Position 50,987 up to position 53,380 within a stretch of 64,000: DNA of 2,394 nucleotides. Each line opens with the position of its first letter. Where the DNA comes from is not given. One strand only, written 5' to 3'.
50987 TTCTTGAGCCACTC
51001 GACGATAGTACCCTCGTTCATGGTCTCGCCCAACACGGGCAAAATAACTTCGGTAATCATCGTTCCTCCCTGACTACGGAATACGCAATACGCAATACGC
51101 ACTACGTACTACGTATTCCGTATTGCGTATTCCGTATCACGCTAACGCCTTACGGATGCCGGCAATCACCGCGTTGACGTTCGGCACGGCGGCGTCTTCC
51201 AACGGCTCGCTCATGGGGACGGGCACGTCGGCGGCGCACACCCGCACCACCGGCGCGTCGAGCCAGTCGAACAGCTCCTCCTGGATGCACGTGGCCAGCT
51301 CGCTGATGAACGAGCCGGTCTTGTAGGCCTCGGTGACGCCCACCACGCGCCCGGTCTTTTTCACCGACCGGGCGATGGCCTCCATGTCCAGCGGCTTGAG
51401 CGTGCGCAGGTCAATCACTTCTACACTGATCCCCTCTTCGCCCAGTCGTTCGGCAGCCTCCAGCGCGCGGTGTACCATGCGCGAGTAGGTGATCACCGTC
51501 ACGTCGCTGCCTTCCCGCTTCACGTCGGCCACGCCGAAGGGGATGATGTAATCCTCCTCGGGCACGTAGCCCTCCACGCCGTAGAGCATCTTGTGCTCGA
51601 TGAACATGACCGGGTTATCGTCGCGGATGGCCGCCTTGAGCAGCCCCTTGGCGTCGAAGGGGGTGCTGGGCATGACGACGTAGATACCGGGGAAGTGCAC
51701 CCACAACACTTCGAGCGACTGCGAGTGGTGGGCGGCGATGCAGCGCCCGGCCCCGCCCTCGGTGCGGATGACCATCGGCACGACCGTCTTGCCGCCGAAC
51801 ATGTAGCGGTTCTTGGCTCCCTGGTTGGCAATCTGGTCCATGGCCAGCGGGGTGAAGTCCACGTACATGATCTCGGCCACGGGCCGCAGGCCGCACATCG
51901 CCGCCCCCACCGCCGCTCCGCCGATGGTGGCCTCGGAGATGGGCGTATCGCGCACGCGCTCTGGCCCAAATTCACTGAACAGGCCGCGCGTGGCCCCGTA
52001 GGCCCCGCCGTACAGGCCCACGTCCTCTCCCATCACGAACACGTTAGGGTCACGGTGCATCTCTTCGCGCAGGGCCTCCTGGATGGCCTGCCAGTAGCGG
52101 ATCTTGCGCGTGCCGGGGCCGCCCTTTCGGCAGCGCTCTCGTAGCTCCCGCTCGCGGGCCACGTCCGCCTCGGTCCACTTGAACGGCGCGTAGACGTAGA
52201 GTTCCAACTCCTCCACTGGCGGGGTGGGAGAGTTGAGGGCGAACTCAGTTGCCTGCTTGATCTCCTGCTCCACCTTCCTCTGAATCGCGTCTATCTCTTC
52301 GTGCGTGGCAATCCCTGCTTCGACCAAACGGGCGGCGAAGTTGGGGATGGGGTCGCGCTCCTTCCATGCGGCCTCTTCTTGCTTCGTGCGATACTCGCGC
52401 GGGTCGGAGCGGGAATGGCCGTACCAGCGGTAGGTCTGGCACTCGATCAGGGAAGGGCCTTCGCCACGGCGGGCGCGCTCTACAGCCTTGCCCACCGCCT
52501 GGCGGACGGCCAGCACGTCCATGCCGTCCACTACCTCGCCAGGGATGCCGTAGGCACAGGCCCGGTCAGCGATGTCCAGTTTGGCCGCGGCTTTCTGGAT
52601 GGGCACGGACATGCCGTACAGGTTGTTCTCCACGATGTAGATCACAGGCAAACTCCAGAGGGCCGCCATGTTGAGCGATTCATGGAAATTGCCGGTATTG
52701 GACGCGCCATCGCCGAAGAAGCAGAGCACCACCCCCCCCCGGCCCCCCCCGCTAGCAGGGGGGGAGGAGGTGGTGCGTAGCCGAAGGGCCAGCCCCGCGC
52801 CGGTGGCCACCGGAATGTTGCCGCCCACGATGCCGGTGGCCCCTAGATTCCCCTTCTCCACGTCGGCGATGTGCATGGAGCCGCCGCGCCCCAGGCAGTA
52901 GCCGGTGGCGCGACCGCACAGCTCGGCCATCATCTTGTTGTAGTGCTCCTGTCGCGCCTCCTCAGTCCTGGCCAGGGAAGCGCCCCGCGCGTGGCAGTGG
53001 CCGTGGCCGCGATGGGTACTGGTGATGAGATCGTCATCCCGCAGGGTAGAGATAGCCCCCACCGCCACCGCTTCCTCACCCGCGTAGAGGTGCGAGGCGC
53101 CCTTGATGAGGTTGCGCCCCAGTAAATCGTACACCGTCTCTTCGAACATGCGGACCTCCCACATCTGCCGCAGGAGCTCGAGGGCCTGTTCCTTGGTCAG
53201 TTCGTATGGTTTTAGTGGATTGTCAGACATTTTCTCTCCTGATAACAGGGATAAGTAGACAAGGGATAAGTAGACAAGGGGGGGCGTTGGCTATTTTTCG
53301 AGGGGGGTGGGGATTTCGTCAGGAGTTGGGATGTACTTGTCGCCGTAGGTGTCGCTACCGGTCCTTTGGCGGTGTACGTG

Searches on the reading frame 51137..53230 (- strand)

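Call 59: search_protein_families(library=ncbifam, proteins=[window:51137-53230:-], max_evalue=1e-10)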
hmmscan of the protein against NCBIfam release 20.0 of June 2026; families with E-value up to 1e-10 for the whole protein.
window:51137-53230:- (697 aa): 8 families
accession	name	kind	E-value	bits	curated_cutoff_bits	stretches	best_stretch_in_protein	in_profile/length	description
NF006667.0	PRK09212.1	subfamily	1.9e-119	398.4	321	1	376-695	3-322/327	pyruvate dehydrogenase complex E1 component subunit beta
NF008854.0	PRK11892.1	equivalog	2.3e-116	389.2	454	1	373-694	138-460/464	pyruvate dehydrogenase complex E1 component subunit beta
TIGR03182.1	PDH_E1_alph_y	equivalog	9.8e-110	366.4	393.85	1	13-348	1-315/315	pyruvate dehydrogenase (acetyl-transferring) E1 component subunit alpha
TIGR03181.1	PDH_E1_alph_x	equivalog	4.9e-72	242.7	411.35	1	7-352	17-332/341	pyruvate dehydrogenase (acetyl-transferring) E1 component subunit alpha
NF004559.0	PRK05899.2-5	equivalog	1.5e-30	106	488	1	131-666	124-593/627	transketolase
TIGR00204.1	dxs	equivalog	4.3e-22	78.4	465.95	1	418-652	346-572/616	1-deoxy-D-xylulose-5-phosphate synthase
NF004556.0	PRK05899.2-2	equivalog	2.7e-13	49.1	575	1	558-649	503-593/639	transketolase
NF008968.0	PRK12315.1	subfamily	3.4e-11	42.1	510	0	379-647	281-535/582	1-deoxy-D-xylulose-5-phosphate synthase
